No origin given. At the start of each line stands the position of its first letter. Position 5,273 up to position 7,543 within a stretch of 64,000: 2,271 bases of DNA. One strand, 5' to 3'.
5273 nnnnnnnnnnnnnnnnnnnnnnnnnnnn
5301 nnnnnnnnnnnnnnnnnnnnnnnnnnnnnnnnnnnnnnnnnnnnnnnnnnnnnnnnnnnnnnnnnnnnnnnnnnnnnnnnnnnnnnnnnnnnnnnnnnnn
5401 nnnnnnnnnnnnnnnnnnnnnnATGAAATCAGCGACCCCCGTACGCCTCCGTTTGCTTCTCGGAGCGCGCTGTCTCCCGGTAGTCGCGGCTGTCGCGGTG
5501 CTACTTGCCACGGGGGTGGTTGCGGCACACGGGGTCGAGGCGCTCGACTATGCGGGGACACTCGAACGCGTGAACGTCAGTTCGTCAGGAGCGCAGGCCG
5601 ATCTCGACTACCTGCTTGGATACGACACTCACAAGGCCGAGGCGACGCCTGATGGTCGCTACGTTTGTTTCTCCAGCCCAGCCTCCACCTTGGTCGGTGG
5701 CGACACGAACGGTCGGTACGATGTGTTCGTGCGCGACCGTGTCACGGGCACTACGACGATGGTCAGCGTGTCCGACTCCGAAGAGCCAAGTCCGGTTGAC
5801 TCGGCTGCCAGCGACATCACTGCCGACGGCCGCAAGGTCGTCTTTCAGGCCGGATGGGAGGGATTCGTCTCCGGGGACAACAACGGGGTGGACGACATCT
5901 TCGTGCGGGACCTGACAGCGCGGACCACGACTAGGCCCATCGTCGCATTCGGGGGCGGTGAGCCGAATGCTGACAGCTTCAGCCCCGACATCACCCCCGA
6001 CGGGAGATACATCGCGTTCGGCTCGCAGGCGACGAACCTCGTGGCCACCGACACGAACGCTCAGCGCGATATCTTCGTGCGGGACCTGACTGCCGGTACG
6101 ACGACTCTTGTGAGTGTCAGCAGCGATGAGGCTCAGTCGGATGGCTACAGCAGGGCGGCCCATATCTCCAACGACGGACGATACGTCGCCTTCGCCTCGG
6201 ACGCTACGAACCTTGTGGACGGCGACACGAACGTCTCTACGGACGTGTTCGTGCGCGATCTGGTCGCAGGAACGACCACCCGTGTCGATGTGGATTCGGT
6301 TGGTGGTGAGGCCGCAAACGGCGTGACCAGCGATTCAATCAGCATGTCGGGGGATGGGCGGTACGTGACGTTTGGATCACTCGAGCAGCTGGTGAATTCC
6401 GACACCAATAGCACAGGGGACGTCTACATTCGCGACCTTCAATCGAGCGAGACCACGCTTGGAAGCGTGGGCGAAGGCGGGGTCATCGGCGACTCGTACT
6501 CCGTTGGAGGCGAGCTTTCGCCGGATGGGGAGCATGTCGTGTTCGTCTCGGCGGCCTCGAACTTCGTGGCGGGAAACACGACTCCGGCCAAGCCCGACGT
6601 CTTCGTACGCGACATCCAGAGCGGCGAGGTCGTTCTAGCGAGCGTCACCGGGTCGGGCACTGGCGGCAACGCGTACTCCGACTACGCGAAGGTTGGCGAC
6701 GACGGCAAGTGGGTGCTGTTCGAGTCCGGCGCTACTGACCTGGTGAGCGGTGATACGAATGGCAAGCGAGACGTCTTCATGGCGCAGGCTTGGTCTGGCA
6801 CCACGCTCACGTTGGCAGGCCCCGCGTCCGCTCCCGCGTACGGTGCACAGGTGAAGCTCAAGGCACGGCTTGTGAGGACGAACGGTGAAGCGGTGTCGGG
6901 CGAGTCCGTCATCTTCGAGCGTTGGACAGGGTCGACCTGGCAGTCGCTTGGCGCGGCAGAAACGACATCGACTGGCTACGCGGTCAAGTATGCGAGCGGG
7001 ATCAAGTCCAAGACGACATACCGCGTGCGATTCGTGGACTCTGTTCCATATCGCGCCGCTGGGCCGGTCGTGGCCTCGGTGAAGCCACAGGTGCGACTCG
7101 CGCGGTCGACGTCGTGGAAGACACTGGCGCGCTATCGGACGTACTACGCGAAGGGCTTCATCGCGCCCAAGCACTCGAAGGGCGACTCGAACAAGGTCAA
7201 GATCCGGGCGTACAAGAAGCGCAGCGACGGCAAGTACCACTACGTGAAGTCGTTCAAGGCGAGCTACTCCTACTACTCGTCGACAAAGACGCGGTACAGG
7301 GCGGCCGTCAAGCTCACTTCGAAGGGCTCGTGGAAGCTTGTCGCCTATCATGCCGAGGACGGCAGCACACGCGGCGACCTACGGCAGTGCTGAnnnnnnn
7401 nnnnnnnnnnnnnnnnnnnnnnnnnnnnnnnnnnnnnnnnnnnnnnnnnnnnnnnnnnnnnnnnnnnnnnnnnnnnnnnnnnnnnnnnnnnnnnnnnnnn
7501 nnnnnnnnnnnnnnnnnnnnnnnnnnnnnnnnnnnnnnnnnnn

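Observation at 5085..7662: Duplicated 3' half of tRNA-Phe brackets a 2.4-kb single-gene islet with no integrase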

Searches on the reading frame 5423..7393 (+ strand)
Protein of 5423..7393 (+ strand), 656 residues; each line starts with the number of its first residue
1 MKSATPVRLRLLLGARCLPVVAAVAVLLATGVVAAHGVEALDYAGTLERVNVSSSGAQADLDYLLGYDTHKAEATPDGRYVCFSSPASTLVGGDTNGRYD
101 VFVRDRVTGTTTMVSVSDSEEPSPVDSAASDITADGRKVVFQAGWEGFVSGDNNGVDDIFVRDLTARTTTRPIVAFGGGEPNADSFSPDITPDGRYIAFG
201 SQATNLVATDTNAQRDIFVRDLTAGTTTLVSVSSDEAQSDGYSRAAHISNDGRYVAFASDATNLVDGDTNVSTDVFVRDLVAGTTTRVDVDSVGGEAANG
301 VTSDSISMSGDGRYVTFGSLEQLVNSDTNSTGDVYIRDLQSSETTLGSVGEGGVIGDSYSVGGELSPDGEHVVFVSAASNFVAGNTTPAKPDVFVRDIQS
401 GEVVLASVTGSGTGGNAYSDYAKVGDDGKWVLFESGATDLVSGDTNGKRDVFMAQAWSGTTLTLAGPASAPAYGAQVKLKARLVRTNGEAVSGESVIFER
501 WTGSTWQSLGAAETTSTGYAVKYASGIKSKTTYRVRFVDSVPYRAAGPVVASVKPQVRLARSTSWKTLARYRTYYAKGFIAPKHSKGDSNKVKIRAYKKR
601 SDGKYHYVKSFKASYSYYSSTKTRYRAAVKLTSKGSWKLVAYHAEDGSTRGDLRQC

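Call 11: search_protein_families(library=pfam, proteins=[window:5423-7393:+], max_evalue=0.01)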
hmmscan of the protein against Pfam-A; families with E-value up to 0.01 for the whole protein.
window:5423-7393:+ (656 aa): 2 families
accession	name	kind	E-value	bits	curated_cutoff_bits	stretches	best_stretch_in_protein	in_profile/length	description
PF07676.18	PD40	-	1.3e-08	35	20.9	0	183-202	9-28/38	WD40-like Beta Propeller Repeat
PF24920.1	C2_TCB1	-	1.4e-06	28.5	27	0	326-346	47-67/125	Tricalbin-1-like, C2 domain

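Call 12: find_encoding_contigs(protein=window:5423-7393:+, flank=10000, max_places=10)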
Protein window:5423-7393:+ (656 aa): no gene with exactly this product is on record in the collection.

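Call 13: find_homologous_proteins(query=window:5423-7393:+, max_evalue=0.001)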
Query window:5423-7393:+ (656 aa): 7997 proteins with E <= 0.001 among 8000 candidates; the best 120 are listed.
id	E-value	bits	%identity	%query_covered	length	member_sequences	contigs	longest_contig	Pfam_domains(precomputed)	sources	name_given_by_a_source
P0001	0.0e+0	1432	100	100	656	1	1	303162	PF26549.1,PF24920.2,PF07676.19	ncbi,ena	-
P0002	6.8e-232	790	45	66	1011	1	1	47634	PF26549.1,PF07676.19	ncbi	ncbi:MAG: TolB family protein [Planctomycetota bacterium]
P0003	2.5e-227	775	47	60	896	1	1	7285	PF26549.1,PF08140.17,PF26550.2,PF07676.19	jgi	jgi:Tol biopolymer transport system component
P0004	2.6e-223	761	43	66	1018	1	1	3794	PF26549.1,PF08140.17,PF26550.2,PF07676.19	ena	-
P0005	3.1e-218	745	43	66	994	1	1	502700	PF26549.1,PF24920.2,PF26550.2,PF07676.19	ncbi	-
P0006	3.5e-216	738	47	58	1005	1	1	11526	PF26549.1,PF07676.19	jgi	jgi:Tol biopolymer transport system component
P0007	5.4e-216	737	46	64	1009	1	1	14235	PF26549.1,PF26550.2,PF07676.19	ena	-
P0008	3.4e-208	712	45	60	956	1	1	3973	PF26549.1,PF26550.2,PF07676.19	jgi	jgi:Tol biopolymer transport system component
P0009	8.9e-206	704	46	64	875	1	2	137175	PF26549.1,PF08140.17,PF26550.2,PF07676.19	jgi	jgi:Tol biopolymer transport system component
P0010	1.2e-201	690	45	62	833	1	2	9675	PF26549.1,PF26550.2,PF07676.19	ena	-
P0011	1.8e-200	686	46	67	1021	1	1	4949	PF07676.19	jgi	jgi:hypothetical protein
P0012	8.9e-200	684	43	64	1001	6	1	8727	PF26549.1,PF26550.2,PF07676.19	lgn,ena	-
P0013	3.1e-199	682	44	68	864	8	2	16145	PF26549.1,PF26550.2,PF07676.19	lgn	-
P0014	1.4e-198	680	43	67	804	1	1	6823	PF26549.1,PF24920.2,PF26550.2,PF07676.19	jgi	jgi:Tol biopolymer transport system component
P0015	4.2e-198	678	46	63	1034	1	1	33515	PF26549.1,PF07676.19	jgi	jgi:Tol biopolymer transport system component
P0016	6.9e-198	677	54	97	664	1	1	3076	PF26549.1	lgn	-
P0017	1.1e-194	667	46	67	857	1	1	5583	PF26549.1,PF22204.3,PF26550.2,PF07676.19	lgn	-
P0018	6.4e-194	664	46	62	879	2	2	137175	PF26549.1,PF26550.2,PF07676.19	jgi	jgi:Tol biopolymer transport system component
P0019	1.0e-193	664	57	92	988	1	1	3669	PF07676.19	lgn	-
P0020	6.0e-193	661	41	64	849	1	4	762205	PF26549.1,PF26550.2,PF07676.19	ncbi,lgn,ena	-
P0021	1.4e-192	660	48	59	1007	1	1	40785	PF26549.1,PF07676.19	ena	-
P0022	6.5e-191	654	45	70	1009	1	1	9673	PF26549.1,PF26550.2,PF07676.19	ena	-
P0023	1.6e-188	647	48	64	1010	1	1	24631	PF26549.1,PF00930.28,PF08140.17,PF26550.2,PF21462.4,PF07676.19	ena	-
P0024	5.1e-188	645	44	64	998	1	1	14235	PF26549.1,PF07676.19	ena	-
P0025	2.5e-186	639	40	68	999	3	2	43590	PF26549.1,PF26550.2,PF07676.19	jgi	jgi:Tol biopolymer transport system component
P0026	9.2e-185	634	42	63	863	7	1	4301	PF26549.1,PF26550.2,PF07676.19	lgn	-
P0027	7.7e-184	631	41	64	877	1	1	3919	PF26549.1,PF26550.2,PF07676.19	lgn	-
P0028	1.4e-182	627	45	69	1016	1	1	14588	PF26549.1,PF07676.19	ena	-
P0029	1.6e-181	623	43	70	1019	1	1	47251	PF26549.1,PF24920.2,PF26550.2,PF07676.19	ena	-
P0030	2.0e-181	623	41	64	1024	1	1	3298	PF26549.1,PF24920.2,PF26550.2,PF07676.19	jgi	jgi:Tol biopolymer transport system component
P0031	3.7e-181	622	44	59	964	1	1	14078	PF26549.1,PF00930.28,PF26550.2,PF07676.19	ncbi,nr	ncbi:MAG: hypothetical protein QNJ45_27555 [Ardenticatenaceae bacterium]|nr:hypothetical protein [Ar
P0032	4.5e-181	622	42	60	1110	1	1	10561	PF26549.1,PF24681.2,PF24920.2,PF07676.19,PF01471.24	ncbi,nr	ncbi:MAG: hypothetical protein QG644_199, partial [Patescibacteria group bacterium]|nr:hypothetical 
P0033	8.8e-180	618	46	64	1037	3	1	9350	PF26549.1,PF26550.2,PF07676.19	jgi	jgi:Tol biopolymer transport system component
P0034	9.7e-179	614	46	65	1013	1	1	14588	PF26549.1,PF26550.2,PF07676.19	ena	-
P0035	1.1e-178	614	43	59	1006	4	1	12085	PF26549.1,PF07676.19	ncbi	-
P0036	2.8e-178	613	41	61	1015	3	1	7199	PF26549.1,PF00404.25,PF24920.2,PF26550.2,PF07676.19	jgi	jgi:Tol biopolymer transport system component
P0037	6.8e-178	611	43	64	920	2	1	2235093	PF26549.1,PF26550.2,PF07676.19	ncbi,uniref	ncbi:TolB family protein [Bdellovibrio sp. HCB2-146]|uniref:TolB family protein n=1 Tax=Bdellovibrio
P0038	1.1e-177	611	45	61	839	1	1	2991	PF26549.1,PF26550.2,PF07676.19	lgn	-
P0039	1.4e-177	610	38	64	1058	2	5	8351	PF15780.12,PF26549.1,PF26550.2,PF07676.19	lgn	-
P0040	1.9e-177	610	46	59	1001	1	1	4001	PF26549.1,PF26550.2,PF07676.19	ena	-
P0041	2.8e-177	609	40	66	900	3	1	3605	PF26549.1,PF07676.19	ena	-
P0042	3.0e-176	606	46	65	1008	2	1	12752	PF26549.1,PF26550.2,PF07676.19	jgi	jgi:hypothetical protein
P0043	2.0e-175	603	42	59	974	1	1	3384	PF26549.1,PF24920.2,PF08140.17,PF26550.2,PF07676.19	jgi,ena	-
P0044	1.4e-174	600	43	64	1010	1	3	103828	PF26549.1,PF07676.19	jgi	jgi:Tol biopolymer transport system component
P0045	1.6e-174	600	45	59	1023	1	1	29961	PF26549.1,PF24920.2,PF07676.19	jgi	jgi:Tol biopolymer transport system component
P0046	1.9e-174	600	43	64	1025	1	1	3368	PF26549.1,PF00415.25,PF13540.13,PF26550.2,PF07676.19,PF25390.2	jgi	-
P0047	6.3e-174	598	44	64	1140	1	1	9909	PF26549.1,PF26550.2,PF07676.19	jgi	-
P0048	1.3e-173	597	47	57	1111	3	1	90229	PF22352.3,PF00801.27,PF26549.1,PF26550.2,PF07676.19,PF18911.7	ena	-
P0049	6.1e-173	595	34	71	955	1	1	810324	PF26549.1,PF26550.2,PF07676.19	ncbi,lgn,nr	ncbi:MAG: hypothetical protein DWQ01_12525 [Planctomycetota bacterium]|nr:MAG: hypothetical protein 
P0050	2.7e-172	593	45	59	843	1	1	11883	PF26549.1,PF26550.2,PF07676.19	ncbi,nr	ncbi:MAG: hypothetical protein MJE66_18270 [Proteobacteria bacterium]|nr:hypothetical protein [Pseud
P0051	2.8e-172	593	43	59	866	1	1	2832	PF26549.1,PF26550.2,PF07676.19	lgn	-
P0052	3.5e-172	593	48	62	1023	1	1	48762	PF26549.1,PF26550.2,PF07676.19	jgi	-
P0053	5.6e-172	592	44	67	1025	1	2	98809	PF26549.1,PF07676.19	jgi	jgi:hypothetical protein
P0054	1.1e-171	591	43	60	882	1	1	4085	PF26549.1,PF07676.19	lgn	-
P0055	1.6e-171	590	36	63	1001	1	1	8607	PF26549.1,PF00404.25,PF26550.2,PF07676.19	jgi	jgi:hypothetical protein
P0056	4.2e-171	589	47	59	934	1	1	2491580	PF26549.1,PF26550.2,PF07676.19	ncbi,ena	-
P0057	5.2e-171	589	44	59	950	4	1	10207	PF13715.13,PF26549.1,PF24681.2,PF26550.2,PF13620.13,PF07676.19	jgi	jgi:Tol biopolymer transport system component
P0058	6.9e-171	588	44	64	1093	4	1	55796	PF26549.1,PF17963.8,PF17892.8,PF26550.2,PF07676.19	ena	-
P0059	8.3e-171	588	44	59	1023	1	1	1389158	PF26549.1,PF24920.2,PF07676.19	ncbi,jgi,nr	ncbi:MAG TPA: hypothetical protein VGR31_16040 [Planctomycetota bacterium]|jgi:hypothetical protein|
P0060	4.3e-170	586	41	59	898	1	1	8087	PF26549.1,PF07676.19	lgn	-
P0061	1.7e-169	584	44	67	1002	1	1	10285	PF26549.1,PF08140.17,PF26550.2,PF07676.19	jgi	jgi:Tol biopolymer transport system component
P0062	2.1e-169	583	44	61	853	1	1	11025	PF26549.1,PF07676.19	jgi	-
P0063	3.4e-169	583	46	59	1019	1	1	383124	PF26549.1,PF08140.17,PF26550.2,PF07676.19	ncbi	-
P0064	2.7e-168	580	44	59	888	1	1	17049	PF26549.1,PF26550.2,PF07676.19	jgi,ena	-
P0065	1.3e-167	578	46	62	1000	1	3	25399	PF26549.1,PF00404.25,PF26550.2,PF07676.19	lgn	-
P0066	1.6e-167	577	45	57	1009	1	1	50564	PF24920.2,PF07676.19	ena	-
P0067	8.6e-167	575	42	57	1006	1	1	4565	PF26549.1,PF07676.19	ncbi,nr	ncbi:MAG: hypothetical protein LC792_15915, partial [Actinobacteria bacterium]|nr:hypothetical prote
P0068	1.4e-166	574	42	63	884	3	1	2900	PF26549.1,PF26550.2,PF07676.19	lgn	-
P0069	2.0e-166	574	41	59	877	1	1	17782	PF26549.1,PF07676.19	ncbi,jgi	-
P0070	2.1e-165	570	39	57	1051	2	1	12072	PF26549.1,PF26550.2,PF07676.19,PF18884.6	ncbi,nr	ncbi:MAG TPA: hypothetical protein VJW76_08480 [Verrucomicrobiae bacterium]|nr:hypothetical protein 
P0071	2.5e-165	570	45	63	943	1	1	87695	PF26549.1,PF26550.2,PF07676.19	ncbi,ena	-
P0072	2.8e-165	570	44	60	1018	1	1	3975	PF26549.1,PF07676.19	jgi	jgi:hypothetical protein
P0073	3.0e-165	570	44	64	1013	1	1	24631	PF26549.1,PF07676.19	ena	-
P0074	4.0e-165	569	44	64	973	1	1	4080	PF26549.1,PF26550.2,PF07676.19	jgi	jgi:Tol biopolymer transport system component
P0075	5.2e-165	569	40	75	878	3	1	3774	PF26549.1,PF26550.2,PF07676.19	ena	-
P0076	9.2e-165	568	44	64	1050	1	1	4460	PF00801.27,PF26549.1,PF08140.17,PF26550.2,PF07676.19,PF18911.7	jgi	jgi:Tol biopolymer transport system component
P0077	1.3e-164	568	44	67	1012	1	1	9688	PF26549.1,PF26550.2,PF07676.19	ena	-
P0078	1.8e-164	567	42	64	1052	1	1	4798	PF22073.3,PF15780.12,PF26549.1,PF26550.2,PF07676.19,PF22544.3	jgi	jgi:Tol biopolymer transport system component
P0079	2.1e-164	567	45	60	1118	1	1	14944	PF15780.12,PF26549.1,PF26550.2,PF13620.13,PF09430.17,PF07676.19,PF22904.4,PF17210.10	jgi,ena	-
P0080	1.0e-163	565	43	63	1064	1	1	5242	PF26549.1,PF26550.2,PF00395.26,PF07676.19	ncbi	-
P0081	1.1e-163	564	44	63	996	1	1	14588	PF26549.1,PF26550.2,PF07676.19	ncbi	-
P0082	2.2e-163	564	40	59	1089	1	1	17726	PF26549.1,PF26550.2,PF07676.19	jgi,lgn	jgi:Tol biopolymer transport system component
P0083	2.6e-163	563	44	64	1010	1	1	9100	PF26549.1,PF08140.17,PF07676.19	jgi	jgi:Tol biopolymer transport system component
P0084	3.9e-163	563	42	63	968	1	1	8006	PF26549.1,PF26550.2,PF07676.19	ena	-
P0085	4.8e-163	562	41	64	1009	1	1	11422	PF26549.1,PF26550.2,PF07676.19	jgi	jgi:Tol biopolymer transport system component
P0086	7.2e-163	562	42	73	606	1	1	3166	PF26549.1,PF07676.19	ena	-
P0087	7.3e-163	562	43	64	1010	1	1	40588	PF26549.1,PF08140.17,PF26550.2,PF07676.19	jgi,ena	jgi:Tol biopolymer transport system component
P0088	3.4e-162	560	42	65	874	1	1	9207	PF26549.1,PF26550.2,PF07676.19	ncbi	-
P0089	5.9e-162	559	44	64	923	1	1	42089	PF26549.1,PF08140.17,PF26550.2,PF07676.19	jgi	jgi:Tol biopolymer transport system component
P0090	6.7e-162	559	44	59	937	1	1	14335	PF26549.1,PF26550.2,PF07676.19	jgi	jgi:hypothetical protein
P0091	9.9e-162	558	39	58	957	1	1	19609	PF26549.1,PF07676.19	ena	-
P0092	2.1e-161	557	45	62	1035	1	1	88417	PF26549.1,PF07676.19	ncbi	-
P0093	2.6e-161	557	42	63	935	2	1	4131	PF26549.1,PF07676.19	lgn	-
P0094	3.2e-161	556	38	74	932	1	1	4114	PF19190.7,PF26549.1,PF07676.19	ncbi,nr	ncbi:MAG: hypothetical protein QUS33_11435, partial [Dehalococcoidia bacterium]|nr:hypothetical prot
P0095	1.0e-160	555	43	57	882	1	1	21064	PF26549.1,PF26550.2,PF07676.19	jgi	jgi:Tol biopolymer transport system component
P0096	1.1e-160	555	45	63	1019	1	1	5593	PF26549.1,PF08140.17,PF26550.2,PF07676.19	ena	-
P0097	1.4e-160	554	40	63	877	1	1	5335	PF26549.1,PF26550.2,PF07676.19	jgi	jgi:hypothetical protein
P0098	1.5e-160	554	43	58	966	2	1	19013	PF26549.1,PF07676.19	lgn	-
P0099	1.7e-160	554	43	62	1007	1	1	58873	PF26549.1,PF26550.2,PF07676.19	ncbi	ncbi:MAG: TolB family protein [Planctomycetota bacterium]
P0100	3.9e-160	553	42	63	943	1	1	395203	PF26549.1,PF26550.2,PF07676.19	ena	-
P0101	5.9e-160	552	41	61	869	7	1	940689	PF26549.1,PF07676.19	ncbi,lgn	-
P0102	1.4e-159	551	43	64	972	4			PF26549.1,PF26550.2,PF07676.19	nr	nr:hypothetical protein [uncultured Bdellovibrio sp.]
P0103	1.5e-159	551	44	66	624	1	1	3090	PF26549.1,PF21462.4,PF07676.19,PF15506.11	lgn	-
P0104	2.8e-159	550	45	57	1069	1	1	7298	PF26549.1,PF26550.2,PF00395.26,PF07676.19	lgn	-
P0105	3.6e-159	550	40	63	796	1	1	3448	PF26549.1,PF24920.2,PF26550.2,PF07676.19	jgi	jgi:Tol biopolymer transport system component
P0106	4.7e-159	549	41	64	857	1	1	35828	PF26549.1,PF00930.28,PF24920.2,PF26550.2,PF07676.19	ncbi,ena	-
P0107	4.8e-159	549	45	64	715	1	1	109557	PF26549.1,PF26550.2,PF07676.19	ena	-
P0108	7.3e-159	549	44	59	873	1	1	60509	PF26549.1,PF26550.2,PF07676.19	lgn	-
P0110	1.3e-158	548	41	69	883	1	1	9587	PF26549.1,PF26550.2,PF07676.19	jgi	jgi:Tol biopolymer transport system component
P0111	3.1e-158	547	44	62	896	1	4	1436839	PF26549.1,PF26550.2,PF07676.19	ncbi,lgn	-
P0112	3.6e-158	546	47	59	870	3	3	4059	PF26549.1,PF26550.2,PF07676.19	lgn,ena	-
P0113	5.0e-158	546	43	59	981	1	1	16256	PF26549.1,PF24920.2,PF26550.2,PF07676.19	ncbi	-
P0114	8.8e-158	545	41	63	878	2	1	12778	PF26549.1,PF24920.2,PF21565.3,PF08140.17,PF26550.2,PF07676.19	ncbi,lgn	-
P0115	1.1e-157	545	39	70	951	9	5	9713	PF26549.1,PF26550.2,PF13620.13,PF07676.19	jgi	jgi:Tol biopolymer transport system component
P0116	2.3e-157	544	39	65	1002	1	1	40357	PF26549.1,PF24920.2,PF26550.2,PF07676.19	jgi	jgi:hypothetical protein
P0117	5.1e-157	543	41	64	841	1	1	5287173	PF26549.1,PF24920.2,PF26550.2,PF07676.19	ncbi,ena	-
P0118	5.6e-157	542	42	63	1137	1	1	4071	PF26549.1,PF24920.2,PF17957.8,PF26550.2,PF07676.19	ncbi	ncbi:MAG: Ig-like domain-containing protein, partial [Pyrinomonadaceae bacterium]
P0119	1.2e-156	541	42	67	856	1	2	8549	PF26549.1,PF26550.2,PF07676.19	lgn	-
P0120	1.5e-156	541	42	61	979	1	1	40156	PF26549.1,PF00404.25,PF26550.2,PF07676.19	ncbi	-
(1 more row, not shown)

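Call 14: find_encoding_contigs(protein=P0001, flank=10000, max_places=10)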
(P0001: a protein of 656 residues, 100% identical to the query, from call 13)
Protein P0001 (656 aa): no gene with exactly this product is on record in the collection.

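Call 15: list_cluster_members(proteins=[P0001, P0016, P0019])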
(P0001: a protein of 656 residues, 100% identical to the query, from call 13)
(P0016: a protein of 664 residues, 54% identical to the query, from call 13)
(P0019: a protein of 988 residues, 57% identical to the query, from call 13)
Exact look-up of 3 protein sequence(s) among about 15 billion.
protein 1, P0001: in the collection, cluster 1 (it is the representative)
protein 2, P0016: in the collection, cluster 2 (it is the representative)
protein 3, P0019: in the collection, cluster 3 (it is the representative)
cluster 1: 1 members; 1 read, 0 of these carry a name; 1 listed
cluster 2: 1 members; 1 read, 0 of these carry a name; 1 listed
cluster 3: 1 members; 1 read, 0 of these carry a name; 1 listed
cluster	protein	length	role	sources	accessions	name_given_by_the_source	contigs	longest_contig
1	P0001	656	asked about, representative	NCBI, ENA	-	-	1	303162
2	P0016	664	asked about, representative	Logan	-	-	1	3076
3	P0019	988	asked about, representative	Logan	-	-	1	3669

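Call 30: find_encoding_contigs(protein=P0016, flank=10000, max_places=5)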
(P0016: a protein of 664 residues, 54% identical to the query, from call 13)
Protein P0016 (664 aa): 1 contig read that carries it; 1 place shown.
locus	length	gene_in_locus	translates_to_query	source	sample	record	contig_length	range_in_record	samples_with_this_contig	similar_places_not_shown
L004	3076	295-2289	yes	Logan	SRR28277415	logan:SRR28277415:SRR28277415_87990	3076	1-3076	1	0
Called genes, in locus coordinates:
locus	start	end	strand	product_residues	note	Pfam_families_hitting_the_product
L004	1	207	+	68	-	?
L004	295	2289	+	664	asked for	PF26549:Tricorn_N (faint)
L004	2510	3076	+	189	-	?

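Call 31: find_encoding_contigs(protein=P0019, flank=10000, max_places=5)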
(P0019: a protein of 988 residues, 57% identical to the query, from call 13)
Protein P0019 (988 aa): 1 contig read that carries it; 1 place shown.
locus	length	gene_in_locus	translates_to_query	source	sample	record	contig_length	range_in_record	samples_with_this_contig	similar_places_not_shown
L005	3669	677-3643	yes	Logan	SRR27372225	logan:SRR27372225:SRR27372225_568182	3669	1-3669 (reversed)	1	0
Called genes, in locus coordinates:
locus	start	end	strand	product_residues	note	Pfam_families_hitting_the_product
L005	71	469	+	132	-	-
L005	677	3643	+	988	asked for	PF07676:PD40 (faint)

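Call 34: find_related_loci(query=window:5423-7393:+, collection=metagenome_contigs, flank=10000)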
Query window:5423-7393:+ (656 aa) in metagenome_contigs; peptide patterns used: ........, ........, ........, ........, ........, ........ (x = any residue, [..] = any of these).
70 stretches matched a pattern; 1 encode a relative of the query (tblastn E <= 1e-3); 1 distinct loci.
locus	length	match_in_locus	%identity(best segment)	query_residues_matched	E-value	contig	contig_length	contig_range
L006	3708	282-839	47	462-648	5e-43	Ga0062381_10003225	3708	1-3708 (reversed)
